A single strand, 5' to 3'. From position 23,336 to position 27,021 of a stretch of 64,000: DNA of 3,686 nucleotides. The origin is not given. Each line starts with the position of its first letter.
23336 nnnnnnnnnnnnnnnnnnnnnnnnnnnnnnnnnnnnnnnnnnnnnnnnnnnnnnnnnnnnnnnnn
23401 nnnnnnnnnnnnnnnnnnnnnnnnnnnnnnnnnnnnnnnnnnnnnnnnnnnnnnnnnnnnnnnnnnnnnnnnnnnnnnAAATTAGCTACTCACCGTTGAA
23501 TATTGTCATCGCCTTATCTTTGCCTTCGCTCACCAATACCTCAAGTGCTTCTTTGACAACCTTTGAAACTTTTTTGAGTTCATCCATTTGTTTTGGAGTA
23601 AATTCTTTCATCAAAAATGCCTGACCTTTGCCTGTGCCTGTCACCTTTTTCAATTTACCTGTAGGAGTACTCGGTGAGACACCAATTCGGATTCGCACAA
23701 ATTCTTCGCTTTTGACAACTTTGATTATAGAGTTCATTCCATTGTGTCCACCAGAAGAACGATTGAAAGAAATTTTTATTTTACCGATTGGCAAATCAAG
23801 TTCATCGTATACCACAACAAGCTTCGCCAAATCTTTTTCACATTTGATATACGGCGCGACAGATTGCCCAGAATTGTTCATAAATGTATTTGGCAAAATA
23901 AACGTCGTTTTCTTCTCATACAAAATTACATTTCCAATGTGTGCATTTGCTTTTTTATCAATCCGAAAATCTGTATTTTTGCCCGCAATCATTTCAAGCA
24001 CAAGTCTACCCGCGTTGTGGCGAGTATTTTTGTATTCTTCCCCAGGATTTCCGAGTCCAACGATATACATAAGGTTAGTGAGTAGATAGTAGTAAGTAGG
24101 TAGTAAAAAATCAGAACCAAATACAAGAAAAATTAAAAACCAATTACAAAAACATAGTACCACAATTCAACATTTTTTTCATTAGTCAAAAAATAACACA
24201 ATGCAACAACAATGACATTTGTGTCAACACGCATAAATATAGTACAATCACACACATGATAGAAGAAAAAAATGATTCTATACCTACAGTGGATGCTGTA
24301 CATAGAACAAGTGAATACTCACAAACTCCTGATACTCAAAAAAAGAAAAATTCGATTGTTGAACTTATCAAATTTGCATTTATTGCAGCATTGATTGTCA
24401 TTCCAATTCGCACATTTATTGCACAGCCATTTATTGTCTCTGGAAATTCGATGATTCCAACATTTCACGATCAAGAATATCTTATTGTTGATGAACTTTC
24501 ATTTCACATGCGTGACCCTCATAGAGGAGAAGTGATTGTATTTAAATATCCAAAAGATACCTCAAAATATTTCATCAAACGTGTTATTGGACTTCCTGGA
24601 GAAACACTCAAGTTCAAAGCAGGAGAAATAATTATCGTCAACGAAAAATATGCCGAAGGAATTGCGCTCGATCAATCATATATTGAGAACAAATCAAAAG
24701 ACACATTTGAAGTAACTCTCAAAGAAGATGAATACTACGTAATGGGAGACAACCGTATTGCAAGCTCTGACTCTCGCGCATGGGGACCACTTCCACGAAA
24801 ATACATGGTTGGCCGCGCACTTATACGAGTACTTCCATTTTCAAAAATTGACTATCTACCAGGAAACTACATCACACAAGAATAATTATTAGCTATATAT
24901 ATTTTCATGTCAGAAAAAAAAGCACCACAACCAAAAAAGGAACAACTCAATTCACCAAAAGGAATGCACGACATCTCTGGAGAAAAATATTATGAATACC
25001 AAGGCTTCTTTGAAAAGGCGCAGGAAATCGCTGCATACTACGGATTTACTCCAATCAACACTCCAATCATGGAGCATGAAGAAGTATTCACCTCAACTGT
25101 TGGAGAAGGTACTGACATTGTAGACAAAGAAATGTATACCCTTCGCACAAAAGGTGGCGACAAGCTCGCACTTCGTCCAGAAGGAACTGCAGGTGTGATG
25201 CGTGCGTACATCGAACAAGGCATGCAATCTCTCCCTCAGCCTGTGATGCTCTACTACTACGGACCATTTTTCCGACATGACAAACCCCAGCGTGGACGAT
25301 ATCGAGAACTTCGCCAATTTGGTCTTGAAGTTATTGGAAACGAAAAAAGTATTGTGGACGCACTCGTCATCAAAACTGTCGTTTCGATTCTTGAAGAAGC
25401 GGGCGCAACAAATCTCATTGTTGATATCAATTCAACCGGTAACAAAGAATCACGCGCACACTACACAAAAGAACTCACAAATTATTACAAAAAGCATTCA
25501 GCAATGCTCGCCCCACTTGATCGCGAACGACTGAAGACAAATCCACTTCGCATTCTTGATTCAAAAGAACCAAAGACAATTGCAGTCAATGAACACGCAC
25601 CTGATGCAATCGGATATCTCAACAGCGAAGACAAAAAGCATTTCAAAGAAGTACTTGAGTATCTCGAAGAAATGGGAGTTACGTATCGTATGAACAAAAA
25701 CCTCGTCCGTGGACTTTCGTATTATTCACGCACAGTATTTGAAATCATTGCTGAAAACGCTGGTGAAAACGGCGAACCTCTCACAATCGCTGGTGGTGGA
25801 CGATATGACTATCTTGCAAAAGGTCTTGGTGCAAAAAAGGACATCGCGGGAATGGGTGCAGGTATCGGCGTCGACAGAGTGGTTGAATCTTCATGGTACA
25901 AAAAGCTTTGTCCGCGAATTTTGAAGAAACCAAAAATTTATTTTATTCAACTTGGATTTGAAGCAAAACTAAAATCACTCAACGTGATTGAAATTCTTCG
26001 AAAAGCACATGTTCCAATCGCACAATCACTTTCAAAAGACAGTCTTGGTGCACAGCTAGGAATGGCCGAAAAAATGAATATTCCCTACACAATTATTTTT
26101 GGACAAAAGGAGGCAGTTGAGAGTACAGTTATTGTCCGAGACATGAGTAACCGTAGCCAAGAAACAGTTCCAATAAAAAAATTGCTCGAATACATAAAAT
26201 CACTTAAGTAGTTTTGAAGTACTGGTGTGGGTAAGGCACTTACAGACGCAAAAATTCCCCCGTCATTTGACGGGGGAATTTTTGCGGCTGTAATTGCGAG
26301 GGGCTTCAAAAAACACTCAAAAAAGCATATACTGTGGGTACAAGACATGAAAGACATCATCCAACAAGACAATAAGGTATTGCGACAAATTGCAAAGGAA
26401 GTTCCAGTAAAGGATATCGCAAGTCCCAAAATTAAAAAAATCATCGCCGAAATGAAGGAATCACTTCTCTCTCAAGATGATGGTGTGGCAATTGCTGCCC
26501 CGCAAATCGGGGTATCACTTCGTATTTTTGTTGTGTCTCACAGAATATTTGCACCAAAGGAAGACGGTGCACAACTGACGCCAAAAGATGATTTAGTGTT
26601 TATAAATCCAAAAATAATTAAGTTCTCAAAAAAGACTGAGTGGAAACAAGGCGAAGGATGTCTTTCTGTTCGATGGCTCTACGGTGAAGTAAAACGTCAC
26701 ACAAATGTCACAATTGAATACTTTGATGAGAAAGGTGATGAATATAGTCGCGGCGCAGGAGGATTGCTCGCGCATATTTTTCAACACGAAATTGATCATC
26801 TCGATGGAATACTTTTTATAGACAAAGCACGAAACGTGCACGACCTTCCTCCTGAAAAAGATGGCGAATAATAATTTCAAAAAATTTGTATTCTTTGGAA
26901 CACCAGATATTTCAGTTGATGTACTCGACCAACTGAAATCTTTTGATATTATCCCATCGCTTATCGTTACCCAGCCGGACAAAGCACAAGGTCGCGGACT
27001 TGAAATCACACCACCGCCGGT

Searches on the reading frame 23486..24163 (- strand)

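Call 8: search_protein_families(library=pfam, proteins=[window:23486-24163:-], max_evalue=0.01)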
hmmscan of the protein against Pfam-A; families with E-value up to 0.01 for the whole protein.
window:23486-24163:- (225 aa): 1 family
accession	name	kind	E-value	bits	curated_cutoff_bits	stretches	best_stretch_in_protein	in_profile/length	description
PF01195.25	Pept_tRNA_hydro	-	1.1e-47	162.7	27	1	34-223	2-183/183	Peptidyl-tRNA hydrolase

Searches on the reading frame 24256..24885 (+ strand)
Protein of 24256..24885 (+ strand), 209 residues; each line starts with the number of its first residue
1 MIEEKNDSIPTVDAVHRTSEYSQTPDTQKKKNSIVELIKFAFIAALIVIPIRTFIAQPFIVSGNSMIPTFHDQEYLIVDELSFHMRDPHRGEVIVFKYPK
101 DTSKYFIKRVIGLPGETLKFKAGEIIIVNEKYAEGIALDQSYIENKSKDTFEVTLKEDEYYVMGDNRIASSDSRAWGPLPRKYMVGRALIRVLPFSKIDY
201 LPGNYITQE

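Call 8: search_protein_families(library=pfam, proteins=[window:24256-24885:+], max_evalue=0.01)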
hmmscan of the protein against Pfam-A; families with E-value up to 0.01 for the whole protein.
window:24256-24885:+ (209 aa): 2 families
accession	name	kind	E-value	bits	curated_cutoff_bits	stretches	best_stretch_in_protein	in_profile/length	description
PF10502.14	Peptidase_S26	-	5.5e-44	150.5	22.9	1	35-192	2-167/168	Signal peptidase, peptidase S26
PF00717.28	Peptidase_S24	-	5.1e-06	26.6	23.3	1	60-122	39-93/116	Peptidase S24-like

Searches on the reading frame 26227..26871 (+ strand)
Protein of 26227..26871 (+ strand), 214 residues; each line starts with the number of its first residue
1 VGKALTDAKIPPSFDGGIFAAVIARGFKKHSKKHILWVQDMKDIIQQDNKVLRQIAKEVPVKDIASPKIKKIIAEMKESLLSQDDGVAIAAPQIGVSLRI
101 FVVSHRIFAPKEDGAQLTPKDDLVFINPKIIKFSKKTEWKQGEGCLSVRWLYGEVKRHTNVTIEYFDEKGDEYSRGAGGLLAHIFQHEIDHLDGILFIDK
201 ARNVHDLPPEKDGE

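Call 8: search_protein_families(library=pfam, proteins=[window:26227-26871:+], max_evalue=0.01)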
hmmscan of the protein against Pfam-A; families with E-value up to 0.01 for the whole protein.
window:26227-26871:+ (214 aa): 1 family
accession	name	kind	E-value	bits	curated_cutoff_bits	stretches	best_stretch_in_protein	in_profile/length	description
PF01327.26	Pep_deformylase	-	8e-45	152.7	22.8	1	41-204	1-153/156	Polypeptide deformylase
